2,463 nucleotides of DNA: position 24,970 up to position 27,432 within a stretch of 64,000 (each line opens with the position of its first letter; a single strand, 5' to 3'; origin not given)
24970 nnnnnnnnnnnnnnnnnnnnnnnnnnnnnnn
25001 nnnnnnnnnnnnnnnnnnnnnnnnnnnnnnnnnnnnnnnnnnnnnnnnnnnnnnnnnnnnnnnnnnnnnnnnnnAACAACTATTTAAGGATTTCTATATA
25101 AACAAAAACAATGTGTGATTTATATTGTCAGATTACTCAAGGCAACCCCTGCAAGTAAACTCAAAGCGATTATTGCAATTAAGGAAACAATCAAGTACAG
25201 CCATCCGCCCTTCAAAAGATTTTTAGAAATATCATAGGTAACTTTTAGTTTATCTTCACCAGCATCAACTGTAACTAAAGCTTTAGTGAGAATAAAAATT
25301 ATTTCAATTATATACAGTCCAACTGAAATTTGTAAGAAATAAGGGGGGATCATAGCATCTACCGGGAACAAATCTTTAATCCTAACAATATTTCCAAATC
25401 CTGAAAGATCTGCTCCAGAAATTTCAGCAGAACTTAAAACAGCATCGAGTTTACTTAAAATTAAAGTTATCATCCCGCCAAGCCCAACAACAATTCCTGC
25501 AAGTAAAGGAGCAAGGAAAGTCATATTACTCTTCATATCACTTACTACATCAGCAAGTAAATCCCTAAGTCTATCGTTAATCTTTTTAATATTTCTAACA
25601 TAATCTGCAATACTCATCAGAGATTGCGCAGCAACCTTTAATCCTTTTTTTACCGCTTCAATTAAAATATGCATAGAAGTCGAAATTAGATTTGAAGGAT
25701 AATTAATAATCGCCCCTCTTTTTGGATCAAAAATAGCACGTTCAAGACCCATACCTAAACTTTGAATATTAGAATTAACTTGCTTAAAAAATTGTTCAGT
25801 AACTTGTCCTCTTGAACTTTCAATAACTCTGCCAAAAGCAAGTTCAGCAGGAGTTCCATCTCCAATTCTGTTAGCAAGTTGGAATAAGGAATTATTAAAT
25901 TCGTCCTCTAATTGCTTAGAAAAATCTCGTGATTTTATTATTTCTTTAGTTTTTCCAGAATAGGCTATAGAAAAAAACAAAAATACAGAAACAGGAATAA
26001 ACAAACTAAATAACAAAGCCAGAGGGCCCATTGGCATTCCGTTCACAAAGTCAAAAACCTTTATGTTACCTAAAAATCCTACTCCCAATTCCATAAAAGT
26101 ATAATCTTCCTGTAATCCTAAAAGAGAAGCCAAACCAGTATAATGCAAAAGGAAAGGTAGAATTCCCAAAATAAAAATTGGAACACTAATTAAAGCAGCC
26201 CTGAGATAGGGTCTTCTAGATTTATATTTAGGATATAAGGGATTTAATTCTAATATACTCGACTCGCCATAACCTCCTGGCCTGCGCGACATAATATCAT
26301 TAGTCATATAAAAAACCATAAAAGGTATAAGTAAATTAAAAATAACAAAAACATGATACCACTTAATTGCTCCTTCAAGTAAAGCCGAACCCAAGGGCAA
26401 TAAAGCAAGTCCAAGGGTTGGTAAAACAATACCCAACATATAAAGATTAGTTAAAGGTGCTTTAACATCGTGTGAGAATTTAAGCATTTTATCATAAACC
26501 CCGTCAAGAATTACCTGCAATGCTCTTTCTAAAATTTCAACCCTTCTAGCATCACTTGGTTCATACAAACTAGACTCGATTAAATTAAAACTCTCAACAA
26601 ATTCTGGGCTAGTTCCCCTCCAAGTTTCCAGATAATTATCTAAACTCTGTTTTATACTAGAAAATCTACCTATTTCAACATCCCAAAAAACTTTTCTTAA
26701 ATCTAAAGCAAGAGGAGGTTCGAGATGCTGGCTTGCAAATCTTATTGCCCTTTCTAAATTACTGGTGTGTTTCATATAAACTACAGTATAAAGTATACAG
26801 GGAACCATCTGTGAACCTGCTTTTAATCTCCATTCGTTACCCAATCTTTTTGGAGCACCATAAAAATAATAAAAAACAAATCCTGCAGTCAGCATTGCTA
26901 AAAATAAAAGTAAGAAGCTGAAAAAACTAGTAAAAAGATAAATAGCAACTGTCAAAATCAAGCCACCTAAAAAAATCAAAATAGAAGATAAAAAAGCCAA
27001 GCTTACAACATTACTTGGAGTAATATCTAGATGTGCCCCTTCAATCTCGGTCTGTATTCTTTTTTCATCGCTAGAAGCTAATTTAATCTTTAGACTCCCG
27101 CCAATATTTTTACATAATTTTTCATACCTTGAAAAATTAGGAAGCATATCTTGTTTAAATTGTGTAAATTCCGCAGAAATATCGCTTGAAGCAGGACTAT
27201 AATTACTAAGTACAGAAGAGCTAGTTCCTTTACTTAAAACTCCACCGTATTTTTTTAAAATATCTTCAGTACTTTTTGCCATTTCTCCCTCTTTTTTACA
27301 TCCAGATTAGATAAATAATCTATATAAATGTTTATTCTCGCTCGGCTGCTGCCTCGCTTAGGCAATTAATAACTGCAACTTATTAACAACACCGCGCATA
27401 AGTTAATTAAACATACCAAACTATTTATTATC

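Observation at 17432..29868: Complete type IV pilus-like locus with nine tandem pilin genes, giant ATPase and giant platform protein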

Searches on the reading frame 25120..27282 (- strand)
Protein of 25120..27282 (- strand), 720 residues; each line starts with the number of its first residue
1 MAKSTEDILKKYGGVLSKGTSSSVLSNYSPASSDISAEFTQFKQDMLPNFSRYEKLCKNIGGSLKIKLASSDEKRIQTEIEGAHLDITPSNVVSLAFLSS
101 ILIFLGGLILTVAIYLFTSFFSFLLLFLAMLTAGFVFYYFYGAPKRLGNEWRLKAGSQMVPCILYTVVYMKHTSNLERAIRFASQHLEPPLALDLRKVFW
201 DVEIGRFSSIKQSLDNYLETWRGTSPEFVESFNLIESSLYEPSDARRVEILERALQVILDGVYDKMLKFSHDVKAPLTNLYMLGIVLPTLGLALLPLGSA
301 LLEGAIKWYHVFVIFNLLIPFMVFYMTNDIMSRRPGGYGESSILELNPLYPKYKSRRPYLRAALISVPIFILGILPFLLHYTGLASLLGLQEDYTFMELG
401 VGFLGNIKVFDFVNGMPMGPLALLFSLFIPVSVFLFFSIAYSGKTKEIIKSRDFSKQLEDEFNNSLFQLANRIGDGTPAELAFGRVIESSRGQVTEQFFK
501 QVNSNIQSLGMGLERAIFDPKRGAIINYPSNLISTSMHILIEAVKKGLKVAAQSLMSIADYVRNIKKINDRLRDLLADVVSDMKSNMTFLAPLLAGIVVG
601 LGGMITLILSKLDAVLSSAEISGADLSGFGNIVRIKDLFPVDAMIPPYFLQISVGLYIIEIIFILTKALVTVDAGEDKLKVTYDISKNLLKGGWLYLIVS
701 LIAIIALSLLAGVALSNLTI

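Call 3: search_protein_families(library=pfam, proteins=[window:25120-27282:-], max_evalue=0.01)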
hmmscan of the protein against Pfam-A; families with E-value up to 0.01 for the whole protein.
window:25120-27282:- (720 aa): 0 families

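Call 11: search_protein_families(library=ncbifam, proteins=[window:25120-27282:-], max_evalue=0.1)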
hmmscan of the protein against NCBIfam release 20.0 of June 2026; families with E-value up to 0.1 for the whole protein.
window:25120-27282:- (720 aa): 0 families

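Call 12: find_homologous_proteins(query=window:25120-27282:-, max_evalue=0.001)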
Query window:25120-27282:- (720 aa): 2684 proteins with E <= 0.001 among 8000 candidates; the best 120 are listed.
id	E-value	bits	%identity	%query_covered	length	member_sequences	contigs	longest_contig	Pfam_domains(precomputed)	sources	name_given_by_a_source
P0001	0.0e+0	1563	100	100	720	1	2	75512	-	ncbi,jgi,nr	ncbi:hypothetical protein FJZ17_00155 [Candidatus Pacearchaeota archaeon]|nr:hypothetical protein [C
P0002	0.0e+0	1379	86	100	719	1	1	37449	-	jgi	jgi:Flp pilus assembly protein TadB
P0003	0.0e+0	1313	82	100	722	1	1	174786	-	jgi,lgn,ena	-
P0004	0.0e+0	1308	83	100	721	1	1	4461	-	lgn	-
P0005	0.0e+0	1172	74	100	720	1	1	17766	-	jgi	-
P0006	0.0e+0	1158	74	99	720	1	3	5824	-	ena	-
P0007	0.0e+0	1155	74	100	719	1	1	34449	-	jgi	-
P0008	0.0e+0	1149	72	100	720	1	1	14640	-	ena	-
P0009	0.0e+0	1147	71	100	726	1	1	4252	-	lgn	-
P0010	0.0e+0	1144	70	100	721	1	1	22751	-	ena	-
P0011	0.0e+0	1144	72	100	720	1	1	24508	-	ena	-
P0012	0.0e+0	1142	72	99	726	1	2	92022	-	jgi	jgi:Flp pilus assembly protein TadB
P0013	0.0e+0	1142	71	100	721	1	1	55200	-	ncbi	-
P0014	0.0e+0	1139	72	100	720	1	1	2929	-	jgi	jgi:hypothetical protein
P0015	0.0e+0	1138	72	100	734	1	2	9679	-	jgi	jgi:hypothetical protein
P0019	0.0e+0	1124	72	99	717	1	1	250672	-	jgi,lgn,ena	-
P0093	3.6e-283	959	61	96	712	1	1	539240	-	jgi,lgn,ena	-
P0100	5.4e-282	955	61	98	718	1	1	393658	-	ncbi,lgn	-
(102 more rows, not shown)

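Call 16: search_solved_structures(query=A1, max_evalue=10, show_alignments=2)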
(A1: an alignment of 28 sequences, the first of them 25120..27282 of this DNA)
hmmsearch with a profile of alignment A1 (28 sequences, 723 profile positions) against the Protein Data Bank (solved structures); distinct sequences matched with E-value up to 10: 1.
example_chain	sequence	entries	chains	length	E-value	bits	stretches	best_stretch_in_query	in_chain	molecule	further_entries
9qlv_A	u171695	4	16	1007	0.47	12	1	351-405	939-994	Disease resistance protein ADR2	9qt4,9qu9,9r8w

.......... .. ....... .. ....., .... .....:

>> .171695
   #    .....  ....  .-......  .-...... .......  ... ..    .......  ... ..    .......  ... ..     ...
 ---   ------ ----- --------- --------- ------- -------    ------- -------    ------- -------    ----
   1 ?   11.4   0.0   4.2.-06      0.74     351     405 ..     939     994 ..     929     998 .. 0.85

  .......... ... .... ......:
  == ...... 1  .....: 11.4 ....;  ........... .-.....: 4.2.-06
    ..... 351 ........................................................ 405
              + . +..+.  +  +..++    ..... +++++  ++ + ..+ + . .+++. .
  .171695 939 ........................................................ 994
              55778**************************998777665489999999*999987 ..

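Call 24: find_encoding_contigs(protein=P0093, flank=10000, max_places=1)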
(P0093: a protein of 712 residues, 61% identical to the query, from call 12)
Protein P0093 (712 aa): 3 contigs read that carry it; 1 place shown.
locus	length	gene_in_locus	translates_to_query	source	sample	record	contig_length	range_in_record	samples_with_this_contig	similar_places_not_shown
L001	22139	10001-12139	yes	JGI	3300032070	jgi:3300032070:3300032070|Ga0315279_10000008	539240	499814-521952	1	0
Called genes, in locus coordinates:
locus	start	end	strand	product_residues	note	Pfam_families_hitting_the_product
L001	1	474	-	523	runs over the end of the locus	PF00270:DEAD, PF04851:ResIII, PF18766:SWI2_SNF2 (weak), PF21210:RNA_helicase_helical, PF00271:Helicase_C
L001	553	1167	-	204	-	-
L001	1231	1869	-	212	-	PF02163:Peptidase_M50 (faint)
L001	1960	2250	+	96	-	PF05239:PRC (weak)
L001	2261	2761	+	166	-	-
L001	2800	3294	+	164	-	-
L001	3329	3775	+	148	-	-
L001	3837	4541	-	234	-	-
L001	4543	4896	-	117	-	-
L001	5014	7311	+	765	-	PF00437:T2SSE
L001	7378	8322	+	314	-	PF02463:SMC_N (faint), PF00005:ABC_tran, PF13304:AAA_21 (weak)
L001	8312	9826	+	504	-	PF12679:ABC2_membrane_2, PF12698:ABC2_membrane_3, PF01061:ABC2_membrane, PF12730:ABC2_membrane_4 (weak)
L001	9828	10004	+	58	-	-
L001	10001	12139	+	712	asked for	-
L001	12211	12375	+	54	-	-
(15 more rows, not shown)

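Call 25: find_encoding_contigs(protein=P0003, flank=10000, max_places=1)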
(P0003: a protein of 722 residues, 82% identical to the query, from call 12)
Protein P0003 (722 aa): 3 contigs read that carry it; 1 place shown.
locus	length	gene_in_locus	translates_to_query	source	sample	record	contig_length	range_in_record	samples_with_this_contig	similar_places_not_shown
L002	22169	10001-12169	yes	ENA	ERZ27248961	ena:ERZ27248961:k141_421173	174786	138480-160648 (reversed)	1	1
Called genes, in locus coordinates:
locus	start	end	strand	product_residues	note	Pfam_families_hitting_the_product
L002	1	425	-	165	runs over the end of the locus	-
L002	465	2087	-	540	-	PF00270:DEAD, PF04851:ResIII, PF21210:RNA_helicase_helical, PF00271:Helicase_C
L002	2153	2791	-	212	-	-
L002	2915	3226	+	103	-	-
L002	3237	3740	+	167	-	-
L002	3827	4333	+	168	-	-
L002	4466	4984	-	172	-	-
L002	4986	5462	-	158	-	-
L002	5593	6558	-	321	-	-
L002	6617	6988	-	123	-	-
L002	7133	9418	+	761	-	PF00437:T2SSE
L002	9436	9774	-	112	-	-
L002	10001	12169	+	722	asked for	-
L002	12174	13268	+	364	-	PF01757:Acyl_transf_3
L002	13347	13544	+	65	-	-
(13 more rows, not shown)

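Call 26: find_encoding_contigs(protein=P0019, flank=10000, max_places=1)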
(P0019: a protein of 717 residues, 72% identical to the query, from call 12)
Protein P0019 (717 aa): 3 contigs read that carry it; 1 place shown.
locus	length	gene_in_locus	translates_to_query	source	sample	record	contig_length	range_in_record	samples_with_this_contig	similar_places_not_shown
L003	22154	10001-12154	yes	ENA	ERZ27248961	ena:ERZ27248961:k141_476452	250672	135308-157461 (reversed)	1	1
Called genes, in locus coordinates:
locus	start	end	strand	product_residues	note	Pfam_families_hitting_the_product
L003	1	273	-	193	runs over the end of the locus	PF00300:His_Phos_1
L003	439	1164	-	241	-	-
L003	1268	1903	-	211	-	-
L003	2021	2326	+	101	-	-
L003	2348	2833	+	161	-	-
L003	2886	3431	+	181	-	-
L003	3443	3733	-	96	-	-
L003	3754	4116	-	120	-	-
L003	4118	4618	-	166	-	-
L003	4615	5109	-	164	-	-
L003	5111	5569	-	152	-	-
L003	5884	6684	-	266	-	-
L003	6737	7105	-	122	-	-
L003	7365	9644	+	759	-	PF00437:T2SSE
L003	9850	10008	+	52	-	-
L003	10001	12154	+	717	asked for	-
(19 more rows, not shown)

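Call 27: find_encoding_contigs(protein=P0100, flank=10000, max_places=1)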
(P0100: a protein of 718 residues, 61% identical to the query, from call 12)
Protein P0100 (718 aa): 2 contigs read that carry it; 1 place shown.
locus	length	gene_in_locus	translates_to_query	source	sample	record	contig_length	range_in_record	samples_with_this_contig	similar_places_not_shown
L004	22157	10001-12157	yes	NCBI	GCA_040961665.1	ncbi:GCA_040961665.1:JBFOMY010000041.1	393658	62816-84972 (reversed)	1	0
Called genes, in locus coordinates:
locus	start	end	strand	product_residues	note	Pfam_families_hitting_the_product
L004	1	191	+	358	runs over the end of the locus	PF04055:Radical_SAM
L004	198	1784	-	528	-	PF00270:DEAD, PF04851:ResIII, PF21210:RNA_helicase_helical, PF00271:Helicase_C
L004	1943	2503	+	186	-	PF13176:TPR_7 (faint)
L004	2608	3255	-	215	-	-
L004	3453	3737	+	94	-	PF05239:PRC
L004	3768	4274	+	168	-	-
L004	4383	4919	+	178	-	-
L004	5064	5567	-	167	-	-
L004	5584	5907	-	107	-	-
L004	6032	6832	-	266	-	-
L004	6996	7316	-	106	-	-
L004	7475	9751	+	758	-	PF00437:T2SSE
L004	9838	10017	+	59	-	-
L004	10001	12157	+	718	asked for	-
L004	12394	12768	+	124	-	-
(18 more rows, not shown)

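Call 32: predict_structure(alignment_id=A1)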
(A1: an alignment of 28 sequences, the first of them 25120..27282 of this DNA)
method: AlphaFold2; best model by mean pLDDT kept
length: 720 residues; sequences in the alignment: 28
mean_pLDDT: 76.0   pTM: 0.70
mean pLDDT of the five models: 76.0, 74.4, 71.5, 70.8, 64.6
residues with pLDDT >= 90: 23; 70-90: 551; 50-70: 112; < 50: 34
segments of 3 or more residues with pLDDT < 50: 1-3, 12-36
pLDDT, mean of each block of 10 residues (from residue 1): 49 40 29 44 62 82 77 84 78 88 90 85 84 87 81 77 81 80 78 80 79 84 84 88 83 86 79 74 76 78 80 83 79 59 61 81 89 81 64 67 65 73 87 90 79 74 78 72 78 80 81 79 74 75 65 66 73 72 83 86 80 72 61 72 81 88 84 72 88 89 83 59
secondary structure, 60 per line:
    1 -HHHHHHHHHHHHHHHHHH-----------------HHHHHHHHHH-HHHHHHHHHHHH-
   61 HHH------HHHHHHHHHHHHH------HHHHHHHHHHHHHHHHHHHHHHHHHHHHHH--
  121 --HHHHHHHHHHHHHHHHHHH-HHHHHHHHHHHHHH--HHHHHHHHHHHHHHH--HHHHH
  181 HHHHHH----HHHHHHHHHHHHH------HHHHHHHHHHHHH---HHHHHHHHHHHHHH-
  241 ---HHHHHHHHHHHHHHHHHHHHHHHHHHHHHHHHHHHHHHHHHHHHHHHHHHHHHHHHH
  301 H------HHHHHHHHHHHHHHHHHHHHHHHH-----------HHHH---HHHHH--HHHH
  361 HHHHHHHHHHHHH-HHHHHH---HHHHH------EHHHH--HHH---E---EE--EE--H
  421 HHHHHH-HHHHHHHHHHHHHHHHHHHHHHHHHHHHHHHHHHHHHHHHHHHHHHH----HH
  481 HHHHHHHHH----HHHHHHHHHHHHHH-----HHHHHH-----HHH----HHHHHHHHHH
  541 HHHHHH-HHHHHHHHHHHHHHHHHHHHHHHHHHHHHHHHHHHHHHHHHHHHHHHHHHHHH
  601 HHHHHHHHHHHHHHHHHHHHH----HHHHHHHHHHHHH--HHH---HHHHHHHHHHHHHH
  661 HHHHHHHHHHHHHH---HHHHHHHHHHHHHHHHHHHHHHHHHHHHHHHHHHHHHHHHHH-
elements in order (helices of 4 or more, strands of 3 or more residues): H2-19 H37-46 H48-59 H70-82 H89-118 H123-141 H143-156 H159-173 H176-186 H191-203 H210-222 H226-239 H244-301 H308-331 H343-346 H350-354 H357-373 H375-380 H384-388 H396-399 H420-426 H428-474 H479-489 H494-507 H513-518 H531-546 H548-621 H626-638 H647-674 H678-719

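Call 38: fold_search(model_id=the predicted structure, library=pdb)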
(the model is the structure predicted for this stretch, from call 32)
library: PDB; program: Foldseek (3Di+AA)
matches with E <= 10: 207; with E <= 0.001: 0
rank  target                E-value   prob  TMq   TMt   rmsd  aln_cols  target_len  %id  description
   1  6jb3                  2.4e-02  0.30  0.11  0.12  37.6       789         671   12  Structure of SUR1 subunit bound with repaglinide (released 2019-05-22)
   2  9pym_A                2.4e-01  0.14  0.11  0.13  28.8       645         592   12  Cryo-EM structure of the isethionate TRAP transporter IseQM from Oleidesulfovibrio alaskensis with bound isethionate (released 2025-11-12)
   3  3jc8_Ca               2.5e-01  0.69  0.14  0.26  24.9       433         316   13  Architectural model of the type IVa pilus machine in a piliated state (released 2016-03-16)
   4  9jb7                  3.2e-01  0.12  0.12  0.08  36.1       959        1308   10  Multidrug resistance-associated protein 2 in complex with SN-38G (released 2026-04-08)
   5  8y4w_A                3.7e-01  0.11  0.10  0.12  31.6       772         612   12  Sialic acid bound form of Tripartite ATP-independent Periplasmic (TRAP) transporter from Fusobacterium nucleatum. (released 2024-12-11)
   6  5yke_B                5.2e-01  0.11  0.12  0.11  37.2       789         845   12  Structure of pancreatic ATP-sensitive potassium channel bound with glibenclamide and ATPgammaS (focused refinement on  (released 2018-04-18)
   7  9krl                  7.0e-01  0.08  0.11  0.10  39.2       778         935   13  Cryo-EM structure of human ABCC4 (cAMP-bound) (released 2025-09-24)
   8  6afv_A                7.8e-01  0.08  0.11  0.11  34.3       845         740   13  Proton pyrophosphatase-L555K mutant (released 2019-04-10)
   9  2vmb_B                8.1e-01  1.00  0.13  0.67   3.4       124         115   19  The three-dimensional structure of the cytoplasmic domains of EpsF from the Type 2 Secretion System of Vibrio cholerae (released 2009-02-10)
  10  2j68                  8.1e-01  0.09  0.09  0.09  39.6       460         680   12  Bacterial dynamin-like protein BDLP, GDP bound (released 2006-12-04)
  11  8zbr                  8.4e-01  0.06  0.11  0.09  36.9       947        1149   10  Cryo-EM structure of nanodisc-reconstituted wildtype human MRP4 (apo-form) (released 2025-04-09)
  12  6nr7                  8.7e-01  0.06  0.10  0.08  34.9       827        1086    9  Rerefinement of chicken vinculin (released 2020-01-29)
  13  8w20_A                9.1e-01  0.11  0.13  0.13  65.4       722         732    9  Umb1 umbrella toxin particle (released 2024-04-17)
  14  3c1q_B                1.0e+00  1.00  0.13  0.65   3.6       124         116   19  The three-dimensional structure of the cytoplasmic domains of EpsF from the Type 2 Secretion System of Vibrio cholerae (released 2009-02-03)
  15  4ib4                  1.0e+00  0.15  0.14  0.22  19.9       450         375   10  Crystal structure of the chimeric protein of 5-HT2B-BRIL in complex with ergotamine (released 2013-03-13)
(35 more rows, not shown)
